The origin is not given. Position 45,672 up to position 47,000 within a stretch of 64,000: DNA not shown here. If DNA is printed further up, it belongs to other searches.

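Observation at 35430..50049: Supercluster joining corrinoid/Zn-thiol methyltransferases, two HdrDE/DsrMK-like modules and CoM-type sulfonate biosynthesis genes in a bacterium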

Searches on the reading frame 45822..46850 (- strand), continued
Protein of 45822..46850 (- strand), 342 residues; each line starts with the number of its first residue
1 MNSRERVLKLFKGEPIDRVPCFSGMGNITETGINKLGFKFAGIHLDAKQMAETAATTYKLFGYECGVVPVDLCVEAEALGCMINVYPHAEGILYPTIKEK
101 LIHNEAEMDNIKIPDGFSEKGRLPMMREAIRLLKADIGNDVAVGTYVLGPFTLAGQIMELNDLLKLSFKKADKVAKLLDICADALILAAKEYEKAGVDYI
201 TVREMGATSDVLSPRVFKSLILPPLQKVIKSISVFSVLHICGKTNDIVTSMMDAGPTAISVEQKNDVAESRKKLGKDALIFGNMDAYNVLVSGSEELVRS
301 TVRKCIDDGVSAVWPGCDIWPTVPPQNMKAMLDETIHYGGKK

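Call 63: find_encoding_contigs(protein=P0408, flank=10000, max_places=1)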
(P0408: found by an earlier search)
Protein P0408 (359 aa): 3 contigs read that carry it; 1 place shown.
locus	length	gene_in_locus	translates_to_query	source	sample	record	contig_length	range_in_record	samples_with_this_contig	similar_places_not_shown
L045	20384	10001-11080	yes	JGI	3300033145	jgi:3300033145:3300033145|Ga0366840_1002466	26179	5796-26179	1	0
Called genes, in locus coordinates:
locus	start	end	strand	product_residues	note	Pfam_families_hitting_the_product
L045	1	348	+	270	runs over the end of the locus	PF21455:PylD_N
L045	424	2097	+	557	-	PF17651:Raco_middle, PF14574:RACo_C_ter, PF12838:Fer4_7 (faint)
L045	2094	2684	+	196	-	-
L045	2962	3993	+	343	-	PF02492:cobW, PF03308:MeaB (faint)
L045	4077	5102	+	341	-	PF01208:URO-D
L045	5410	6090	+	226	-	PF02607:B12-binding_2, PF02310:B12-binding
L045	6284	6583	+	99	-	PF22263:DUF6951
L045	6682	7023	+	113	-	PF22263:DUF6951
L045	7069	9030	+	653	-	PF00111:Fer2 (weak), PF17650:RACo_linker, PF17651:Raco_middle, PF14574:RACo_C_ter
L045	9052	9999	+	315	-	PF02007:MtrH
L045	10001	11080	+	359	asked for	PF01208:URO-D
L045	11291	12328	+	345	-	PF01208:URO-D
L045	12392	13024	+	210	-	PF10050:DUF2284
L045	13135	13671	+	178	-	PF02572:CobA_CobO_BtuR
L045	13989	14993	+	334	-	PF01208:URO-D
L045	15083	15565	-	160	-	PF02283:CobU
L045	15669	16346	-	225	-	PF01902:Diphthami_syn_2_N, PF28410:Diphthami_syn_2_C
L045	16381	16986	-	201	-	PF00300:His_Phos_1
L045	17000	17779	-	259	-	PF02654:CobS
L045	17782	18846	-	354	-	PF02277:DBI_PRT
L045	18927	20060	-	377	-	PF02885:Glycos_trans_3N, PF00591:Glycos_transf_3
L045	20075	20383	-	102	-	?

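Call 64: search_protein_families(library=ncbifam, proteins=[L042:5653-6693:+, L043:7178-8212:+, L042:2641-3036:+, L042:5071-5457:+], max_evalue=0.00001)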
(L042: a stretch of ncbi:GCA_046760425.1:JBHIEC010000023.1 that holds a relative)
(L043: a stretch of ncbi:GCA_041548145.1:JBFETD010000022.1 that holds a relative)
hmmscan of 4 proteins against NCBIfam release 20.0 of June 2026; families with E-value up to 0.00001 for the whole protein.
L042:5653-6693:+ (346 aa): 5 families
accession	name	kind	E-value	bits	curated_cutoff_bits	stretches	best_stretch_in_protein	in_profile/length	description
TIGR01728.1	SsuA_fam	subfamily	1.8e-33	116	163.5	1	40-255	9-219/290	aliphatic sulfonate ABC transporter substrate-binding protein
NF040735.1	SBP_SaoX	equivalog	4.2e-21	75.4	300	1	30-253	4-219/330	ABC transporter substrate-binding subunit SaoX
TIGR01729.1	taurine_ABC_bnd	equivalog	2.6e-17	63.2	304.25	1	78-260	37-218/300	taurine ABC transporter substrate-binding protein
NF008553.0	PRK11480.1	equivalog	2.2e-14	53.4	490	1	78-259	61-239/320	taurine ABC transporter substrate-binding protein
NF008588.0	PRK11553.1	subfamily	1.1e-09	37.7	299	1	81-215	69-205/319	aliphatic sulfonate ABC transporter substrate-binding protein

L043:7178-8212:+ (344 aa): 6 families
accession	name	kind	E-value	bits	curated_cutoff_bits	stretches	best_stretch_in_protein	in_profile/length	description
TIGR01728.1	SsuA_fam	subfamily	3.5e-37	128.2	163.5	1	75-306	37-267/290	aliphatic sulfonate ABC transporter substrate-binding protein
NF040735.1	SBP_SaoX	equivalog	1.1e-20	74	300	1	31-250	5-216/330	ABC transporter substrate-binding subunit SaoX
TIGR01729.1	taurine_ABC_bnd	equivalog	1.3e-20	74.1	304.25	1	81-294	40-253/300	taurine ABC transporter substrate-binding protein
NF008553.0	PRK11480.1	equivalog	7.5e-16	58.2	490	1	82-251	65-234/320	taurine ABC transporter substrate-binding protein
NF008588.0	PRK11553.1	subfamily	7e-15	54.8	299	1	83-253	71-241/319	aliphatic sulfonate ABC transporter substrate-binding protein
TIGR03427.1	ABC_peri_uca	equivalog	1.5e-07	30.9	333.9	1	62-238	32-204/328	putative urea ABC transporter substrate-binding protein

L042:2641-3036:+ (131 aa): 0 families

L042:5071-5457:+ (128 aa): 0 families

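Call 70: find_homologous_proteins(query=L043:17388-18590:+, max_evalue=1e-30)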
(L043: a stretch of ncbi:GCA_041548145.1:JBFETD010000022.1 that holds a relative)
Query L043:17388-18590:+ (400 aa): 3136 proteins with E <= 1e-30 among 8000 candidates; the best 120 are listed.
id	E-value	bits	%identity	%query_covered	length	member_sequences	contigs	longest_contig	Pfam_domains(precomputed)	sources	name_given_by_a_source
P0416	4.2e-276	933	100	100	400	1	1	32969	PF13484.12,PF13534.12,PF02754.22,PF13237.12,PF13183.12,PF13187.12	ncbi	-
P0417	3.3e-242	822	86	99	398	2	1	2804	PF13484.12,PF13534.12,PF02754.22,PF13237.12,PF13183.12,PF13187.12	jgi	-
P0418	8.7e-232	787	83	98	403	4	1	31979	PF13534.12,PF02754.22,PF13183.12,PF13187.12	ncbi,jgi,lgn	-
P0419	8.2e-226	768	80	99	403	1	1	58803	PF13534.12,PF02754.22,PF13183.12,PF13187.12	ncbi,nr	ncbi:MAG: (Fe-S)-binding protein [Chloroflexi bacterium]|nr:(Fe-S)-binding protein [Chloroflexota ba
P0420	9.7e-218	741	77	99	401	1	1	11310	PF13534.12,PF02754.22,PF13183.12,PF13187.12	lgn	-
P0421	7.5e-216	735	75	100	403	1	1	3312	PF13484.12,PF13534.12,PF02754.22,PF13183.12,PF13187.12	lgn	-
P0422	9.3e-216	735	75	99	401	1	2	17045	PF12838.13,PF13534.12,PF02754.22,PF13237.12,PF13183.12,PF13187.12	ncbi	-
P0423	3.3e-214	730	82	93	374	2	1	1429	PF02754.22,PF13183.12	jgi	-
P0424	5.0e-210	716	73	97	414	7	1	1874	PF13484.12,PF12838.13,PF13534.12,PF02754.22,PF13237.12,PF13183.12,PF13187.12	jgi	jgi:heterodisulfide reductase subunit D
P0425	9.5e-210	715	74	99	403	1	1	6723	PF13534.12,PF02754.22,PF13183.12,PF13187.12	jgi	jgi:heterodisulfide reductase subunit D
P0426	2.5e-208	710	74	99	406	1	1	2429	PF13484.12,PF13534.12,PF02754.22,PF13237.12,PF13183.12,PF13187.12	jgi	jgi:heterodisulfide reductase subunit D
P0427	2.1e-204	697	74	99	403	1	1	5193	PF13484.12,PF12838.13,PF13534.12,PF02754.22,PF13237.12,PF13183.12,PF13187.12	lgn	-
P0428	2.5e-184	631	66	99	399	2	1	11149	PF13534.12,PF02754.22,PF13237.12,PF13183.12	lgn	-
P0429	6.0e-184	630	65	99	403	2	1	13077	PF13534.12,PF02754.22,PF13237.12,PF13183.12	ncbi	-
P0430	5.7e-183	627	65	100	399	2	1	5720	PF13534.12,PF02754.22,PF13237.12,PF13183.12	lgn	-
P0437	2.2e-176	605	63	99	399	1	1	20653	PF13534.12,PF02754.22,PF13237.12,PF13183.12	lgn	-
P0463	3.7e-134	466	51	99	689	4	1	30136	PF02665.20,PF00037.33,PF12838.13,PF02754.22,PF13237.12,PF13183.12,PF13187.12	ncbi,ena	-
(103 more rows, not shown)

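Call 71: find_encoding_contigs(protein=P0437, flank=10000, max_places=1)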
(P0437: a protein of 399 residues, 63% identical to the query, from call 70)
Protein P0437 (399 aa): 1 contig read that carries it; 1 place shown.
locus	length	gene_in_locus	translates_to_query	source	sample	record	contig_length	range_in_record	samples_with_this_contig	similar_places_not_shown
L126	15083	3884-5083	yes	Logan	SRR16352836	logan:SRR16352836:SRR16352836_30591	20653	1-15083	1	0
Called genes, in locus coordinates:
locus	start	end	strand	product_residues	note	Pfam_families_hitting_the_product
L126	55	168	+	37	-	-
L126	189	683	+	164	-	PF00355:Rieske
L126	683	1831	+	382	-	PF00033:Cytochrome_B, PF14358:DUF4405 (weak), PF13631:Cytochrom_B_N_2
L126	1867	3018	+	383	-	PF14522:Cytochrome_C7 (faint), PF00034:Cytochrom_C, PF02433:FixO, PF00034:Cytochrom_C, PF13442:Cytochrome_CBB3 (weak)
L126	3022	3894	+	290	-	-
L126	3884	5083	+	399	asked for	PF13183:Fer4_8, PF13237:Fer4_10 (faint), PF13534:Fer4_17 (weak), PF02754:CCG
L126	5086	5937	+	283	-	PF02433:FixO, PF00034:Cytochrom_C (weak), PF13442:Cytochrome_CBB3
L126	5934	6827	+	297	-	PF24830:DUF7714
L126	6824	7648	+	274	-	PF02679:ComA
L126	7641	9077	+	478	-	PF00206:Lyase_1, PF14698:ASL_C2 (weak)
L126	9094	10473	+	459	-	PF00206:Lyase_1, PF10397:ADSL_C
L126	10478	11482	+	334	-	PF00291:PALP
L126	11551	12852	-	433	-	PF04055:Radical_SAM (weak)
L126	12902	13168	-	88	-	PF10087:DUF2325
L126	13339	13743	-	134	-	PF02635:DsrE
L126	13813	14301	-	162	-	PF02627:CMD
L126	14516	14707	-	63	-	PF10055:DUF2292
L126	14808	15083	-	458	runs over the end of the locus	PF00148:Oxidored_nitro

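Call 72: find_encoding_contigs(protein=P0463, flank=10000, max_places=1)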
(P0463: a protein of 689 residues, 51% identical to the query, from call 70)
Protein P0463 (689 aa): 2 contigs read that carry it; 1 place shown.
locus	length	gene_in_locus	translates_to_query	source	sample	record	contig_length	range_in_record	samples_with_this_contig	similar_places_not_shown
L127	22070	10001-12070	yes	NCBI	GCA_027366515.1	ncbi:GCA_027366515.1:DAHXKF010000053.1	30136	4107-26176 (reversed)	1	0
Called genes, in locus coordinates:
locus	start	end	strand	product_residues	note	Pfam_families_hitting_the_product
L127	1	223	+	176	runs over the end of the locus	PF02566:OsmC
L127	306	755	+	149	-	PF02627:CMD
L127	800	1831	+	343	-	PF01208:URO-D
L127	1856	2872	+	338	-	PF01208:URO-D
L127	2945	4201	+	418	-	PF00083:Sugar_tr, PF07690:MFS_1, PF00854:PTR2 (faint), PF00083:Sugar_tr, PF07690:MFS_1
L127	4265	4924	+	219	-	PF02607:B12-binding_2, PF02310:B12-binding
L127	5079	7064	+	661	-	PF00111:Fer2, PF17650:RACo_linker, PF17651:Raco_middle, PF14574:RACo_C_ter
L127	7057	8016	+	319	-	PF02007:MtrH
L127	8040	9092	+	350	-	PF01208:URO-D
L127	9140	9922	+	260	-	PF12838:Fer4_7 (weak), PF13484:Fer4_16 (weak)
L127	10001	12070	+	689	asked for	PF02665:Nitrate_red_gam (weak), PF13187:Fer4_9 (faint), PF12838:Fer4_7 (faint), PF00037:Fer4 (faint), PF13183:Fer4_8, PF13237:Fer4_10 (weak), PF02754:CCG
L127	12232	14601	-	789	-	PF09137:Glucodextran_N, PF00723:Glyco_hydro_15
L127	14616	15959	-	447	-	PF00083:Sugar_tr, PF07690:MFS_1, PF06609:TRI12 (weak)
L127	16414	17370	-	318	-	PF00753:Lactamase_B, PF19583:ODP (weak), PF12706:Lactamase_B_2 (weak)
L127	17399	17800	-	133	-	PF02310:B12-binding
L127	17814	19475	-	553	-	PF01642:MM_CoA_mutase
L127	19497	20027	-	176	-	PF02572:CobA_CobO_BtuR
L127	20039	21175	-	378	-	PF02771:Acyl-CoA_dh_N, PF02770:Acyl-CoA_dh_M, PF00441:Acyl-CoA_dh_1, PF08028:Acyl-CoA_dh_2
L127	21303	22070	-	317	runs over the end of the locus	PF01869:BcrAD_BadFG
